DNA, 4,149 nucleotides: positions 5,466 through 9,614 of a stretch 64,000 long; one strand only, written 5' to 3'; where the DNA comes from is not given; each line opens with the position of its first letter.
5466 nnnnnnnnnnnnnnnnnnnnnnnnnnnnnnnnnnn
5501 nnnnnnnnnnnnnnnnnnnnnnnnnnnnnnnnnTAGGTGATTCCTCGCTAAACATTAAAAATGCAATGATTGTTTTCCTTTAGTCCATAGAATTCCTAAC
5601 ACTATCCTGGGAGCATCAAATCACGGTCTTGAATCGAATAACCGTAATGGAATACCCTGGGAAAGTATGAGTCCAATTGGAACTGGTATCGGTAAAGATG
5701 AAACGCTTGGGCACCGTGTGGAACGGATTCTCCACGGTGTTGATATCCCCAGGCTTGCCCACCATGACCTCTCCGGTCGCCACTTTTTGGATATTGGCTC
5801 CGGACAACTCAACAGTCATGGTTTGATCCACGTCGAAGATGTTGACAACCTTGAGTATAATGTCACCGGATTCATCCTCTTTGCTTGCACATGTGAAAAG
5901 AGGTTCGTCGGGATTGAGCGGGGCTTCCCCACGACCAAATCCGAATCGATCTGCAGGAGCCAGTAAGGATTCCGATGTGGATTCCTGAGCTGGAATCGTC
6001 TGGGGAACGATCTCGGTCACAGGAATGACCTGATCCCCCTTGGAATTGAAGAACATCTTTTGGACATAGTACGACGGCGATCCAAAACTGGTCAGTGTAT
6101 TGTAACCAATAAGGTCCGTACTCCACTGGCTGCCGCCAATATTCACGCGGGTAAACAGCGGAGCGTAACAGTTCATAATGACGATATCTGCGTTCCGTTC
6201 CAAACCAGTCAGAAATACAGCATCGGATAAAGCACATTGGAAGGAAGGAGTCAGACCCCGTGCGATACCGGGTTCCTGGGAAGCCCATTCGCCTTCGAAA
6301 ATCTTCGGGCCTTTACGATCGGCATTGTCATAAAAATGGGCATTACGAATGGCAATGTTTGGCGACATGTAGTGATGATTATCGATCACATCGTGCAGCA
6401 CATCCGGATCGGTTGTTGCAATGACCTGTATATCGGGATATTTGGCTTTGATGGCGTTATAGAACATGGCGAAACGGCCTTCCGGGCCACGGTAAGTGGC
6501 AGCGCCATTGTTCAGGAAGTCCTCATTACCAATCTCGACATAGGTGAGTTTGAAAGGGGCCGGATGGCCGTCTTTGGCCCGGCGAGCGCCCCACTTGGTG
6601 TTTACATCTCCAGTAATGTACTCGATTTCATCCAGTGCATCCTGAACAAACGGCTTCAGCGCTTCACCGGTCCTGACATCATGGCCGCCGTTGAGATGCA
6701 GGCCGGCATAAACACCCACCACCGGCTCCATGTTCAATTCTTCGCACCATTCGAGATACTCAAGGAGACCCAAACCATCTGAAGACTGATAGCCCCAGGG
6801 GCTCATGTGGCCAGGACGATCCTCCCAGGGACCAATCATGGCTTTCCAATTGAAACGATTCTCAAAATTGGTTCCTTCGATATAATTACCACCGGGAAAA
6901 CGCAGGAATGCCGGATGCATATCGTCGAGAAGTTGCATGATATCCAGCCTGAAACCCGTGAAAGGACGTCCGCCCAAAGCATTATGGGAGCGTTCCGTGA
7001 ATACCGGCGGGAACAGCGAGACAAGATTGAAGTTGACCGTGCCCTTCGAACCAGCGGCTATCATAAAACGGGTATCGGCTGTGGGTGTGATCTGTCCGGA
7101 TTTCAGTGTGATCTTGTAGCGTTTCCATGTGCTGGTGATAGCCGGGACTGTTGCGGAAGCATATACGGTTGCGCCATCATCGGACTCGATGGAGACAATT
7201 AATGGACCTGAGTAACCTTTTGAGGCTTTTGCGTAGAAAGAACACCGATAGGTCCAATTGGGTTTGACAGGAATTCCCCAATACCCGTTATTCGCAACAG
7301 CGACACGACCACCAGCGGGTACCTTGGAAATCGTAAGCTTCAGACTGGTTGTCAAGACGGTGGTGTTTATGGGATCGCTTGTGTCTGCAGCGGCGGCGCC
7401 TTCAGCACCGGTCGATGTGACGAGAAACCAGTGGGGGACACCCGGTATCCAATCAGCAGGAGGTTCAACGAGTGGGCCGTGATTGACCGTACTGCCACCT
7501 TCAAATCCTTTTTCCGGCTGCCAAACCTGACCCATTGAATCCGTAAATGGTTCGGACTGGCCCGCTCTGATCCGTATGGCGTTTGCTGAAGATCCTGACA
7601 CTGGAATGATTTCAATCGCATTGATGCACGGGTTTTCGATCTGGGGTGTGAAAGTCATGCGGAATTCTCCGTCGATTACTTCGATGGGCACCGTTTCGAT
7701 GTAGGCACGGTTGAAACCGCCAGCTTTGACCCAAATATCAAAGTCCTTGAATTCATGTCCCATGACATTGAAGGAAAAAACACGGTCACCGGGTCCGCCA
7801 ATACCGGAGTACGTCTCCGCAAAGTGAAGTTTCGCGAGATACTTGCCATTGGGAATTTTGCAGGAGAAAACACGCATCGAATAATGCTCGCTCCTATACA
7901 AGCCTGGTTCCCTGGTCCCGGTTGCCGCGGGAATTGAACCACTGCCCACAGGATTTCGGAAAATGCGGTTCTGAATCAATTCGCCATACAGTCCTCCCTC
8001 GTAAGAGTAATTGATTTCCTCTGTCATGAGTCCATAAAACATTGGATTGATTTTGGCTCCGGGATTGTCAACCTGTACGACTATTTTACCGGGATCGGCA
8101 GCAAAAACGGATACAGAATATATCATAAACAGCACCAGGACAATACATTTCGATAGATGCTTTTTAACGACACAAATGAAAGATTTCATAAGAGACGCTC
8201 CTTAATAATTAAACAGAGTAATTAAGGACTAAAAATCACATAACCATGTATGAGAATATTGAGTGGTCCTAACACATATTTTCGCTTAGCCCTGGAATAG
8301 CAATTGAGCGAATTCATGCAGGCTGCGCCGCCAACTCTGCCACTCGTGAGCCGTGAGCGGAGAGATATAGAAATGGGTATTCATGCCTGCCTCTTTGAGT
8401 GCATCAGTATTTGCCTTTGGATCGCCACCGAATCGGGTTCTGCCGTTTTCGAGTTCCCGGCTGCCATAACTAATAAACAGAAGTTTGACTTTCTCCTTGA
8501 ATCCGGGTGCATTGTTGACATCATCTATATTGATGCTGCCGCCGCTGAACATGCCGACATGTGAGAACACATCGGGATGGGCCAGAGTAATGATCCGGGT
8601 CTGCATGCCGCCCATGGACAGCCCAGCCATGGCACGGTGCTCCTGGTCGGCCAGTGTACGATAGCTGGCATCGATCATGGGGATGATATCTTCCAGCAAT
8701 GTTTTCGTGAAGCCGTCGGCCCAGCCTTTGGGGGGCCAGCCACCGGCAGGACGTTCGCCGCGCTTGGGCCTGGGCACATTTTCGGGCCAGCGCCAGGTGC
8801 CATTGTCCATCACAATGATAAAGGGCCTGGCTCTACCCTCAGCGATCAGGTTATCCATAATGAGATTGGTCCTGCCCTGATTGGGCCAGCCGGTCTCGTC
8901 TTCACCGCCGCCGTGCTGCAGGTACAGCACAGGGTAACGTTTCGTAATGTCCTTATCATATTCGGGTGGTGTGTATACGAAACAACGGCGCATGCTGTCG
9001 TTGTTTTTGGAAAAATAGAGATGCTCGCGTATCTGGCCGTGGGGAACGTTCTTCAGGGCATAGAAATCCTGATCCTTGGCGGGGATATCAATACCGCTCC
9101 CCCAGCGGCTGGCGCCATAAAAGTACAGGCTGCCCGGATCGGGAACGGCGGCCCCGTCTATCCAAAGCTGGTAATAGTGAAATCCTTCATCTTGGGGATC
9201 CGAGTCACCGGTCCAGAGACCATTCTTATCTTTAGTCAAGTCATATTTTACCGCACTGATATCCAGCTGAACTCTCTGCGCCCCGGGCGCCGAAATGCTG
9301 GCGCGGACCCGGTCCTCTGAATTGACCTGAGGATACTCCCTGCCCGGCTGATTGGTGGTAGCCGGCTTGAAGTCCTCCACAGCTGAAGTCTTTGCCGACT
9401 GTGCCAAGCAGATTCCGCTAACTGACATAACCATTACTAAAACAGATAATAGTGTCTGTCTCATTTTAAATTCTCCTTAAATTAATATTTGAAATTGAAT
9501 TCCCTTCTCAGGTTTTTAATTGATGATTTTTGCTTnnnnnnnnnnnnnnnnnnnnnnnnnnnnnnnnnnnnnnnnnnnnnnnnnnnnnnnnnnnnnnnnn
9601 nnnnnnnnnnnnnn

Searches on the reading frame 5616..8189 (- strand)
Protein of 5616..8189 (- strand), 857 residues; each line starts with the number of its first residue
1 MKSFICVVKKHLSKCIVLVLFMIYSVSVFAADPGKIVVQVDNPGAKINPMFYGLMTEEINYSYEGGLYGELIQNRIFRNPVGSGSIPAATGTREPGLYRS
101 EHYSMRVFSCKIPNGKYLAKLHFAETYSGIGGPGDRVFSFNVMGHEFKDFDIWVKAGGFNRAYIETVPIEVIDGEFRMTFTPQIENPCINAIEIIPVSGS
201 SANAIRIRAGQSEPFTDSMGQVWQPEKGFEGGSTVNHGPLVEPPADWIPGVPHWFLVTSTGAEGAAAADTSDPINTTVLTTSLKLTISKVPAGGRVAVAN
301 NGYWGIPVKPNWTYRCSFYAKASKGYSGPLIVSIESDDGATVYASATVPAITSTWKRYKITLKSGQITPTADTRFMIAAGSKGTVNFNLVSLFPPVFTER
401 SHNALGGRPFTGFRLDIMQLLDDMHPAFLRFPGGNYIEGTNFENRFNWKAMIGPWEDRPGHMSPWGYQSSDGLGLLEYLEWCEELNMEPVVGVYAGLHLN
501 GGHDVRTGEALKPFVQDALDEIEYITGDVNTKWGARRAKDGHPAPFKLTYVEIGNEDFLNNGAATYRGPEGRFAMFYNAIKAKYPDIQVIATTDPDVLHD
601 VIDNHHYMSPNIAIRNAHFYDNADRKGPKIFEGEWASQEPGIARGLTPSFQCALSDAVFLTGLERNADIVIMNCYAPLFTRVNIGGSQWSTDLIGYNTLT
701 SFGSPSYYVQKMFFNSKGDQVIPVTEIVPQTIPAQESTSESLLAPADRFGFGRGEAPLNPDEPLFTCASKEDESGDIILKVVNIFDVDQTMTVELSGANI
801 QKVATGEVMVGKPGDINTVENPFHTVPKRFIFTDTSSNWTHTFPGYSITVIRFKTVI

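Call 31: search_protein_families(library=pfam, proteins=[window:5616-8189:-], max_evalue=0.0001)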
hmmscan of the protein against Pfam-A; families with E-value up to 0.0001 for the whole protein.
window:5616-8189:- (857 aa): 4 families
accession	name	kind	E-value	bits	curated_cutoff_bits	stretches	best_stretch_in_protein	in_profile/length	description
PF22848.2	ASD1_dom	-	5.7e-41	141.1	22.2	1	419-636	1-239/239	Alpha-L-arabinofuranosidase 1 domain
PF06964.18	Alpha-L-AF_C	-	2.3e-26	93.4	27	1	633-847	1-165/165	Alpha-L-arabinofuranosidase C-terminal domain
PF11721.14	Malectin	-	2.6e-16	60.5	23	1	90-190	47-161/163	Malectin domain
PF02018.23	CBM_4_9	-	1.3e-05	26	25.9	1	304-368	55-120/136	Carbohydrate binding domain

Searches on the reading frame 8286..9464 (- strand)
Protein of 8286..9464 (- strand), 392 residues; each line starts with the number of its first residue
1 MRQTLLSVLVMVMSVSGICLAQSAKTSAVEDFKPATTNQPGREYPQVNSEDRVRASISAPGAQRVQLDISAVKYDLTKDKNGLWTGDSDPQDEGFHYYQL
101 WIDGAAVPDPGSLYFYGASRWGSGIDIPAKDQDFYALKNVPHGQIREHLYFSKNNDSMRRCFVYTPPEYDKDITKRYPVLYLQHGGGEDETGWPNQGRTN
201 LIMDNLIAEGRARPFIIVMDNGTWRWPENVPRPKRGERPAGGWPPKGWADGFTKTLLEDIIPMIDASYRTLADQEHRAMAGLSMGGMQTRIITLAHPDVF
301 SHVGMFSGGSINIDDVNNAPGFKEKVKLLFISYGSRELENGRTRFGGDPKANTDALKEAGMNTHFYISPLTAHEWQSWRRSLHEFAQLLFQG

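Call 31: search_protein_families(library=pfam, proteins=[window:8286-9464:-], max_evalue=0.0001)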
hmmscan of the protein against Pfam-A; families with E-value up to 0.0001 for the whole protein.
window:8286-9464:- (392 aa): 1 family
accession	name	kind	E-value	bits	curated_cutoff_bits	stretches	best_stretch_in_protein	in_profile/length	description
PF00756.26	Esterase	-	6.1e-22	79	22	1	157-309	6-149/251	Putative esterase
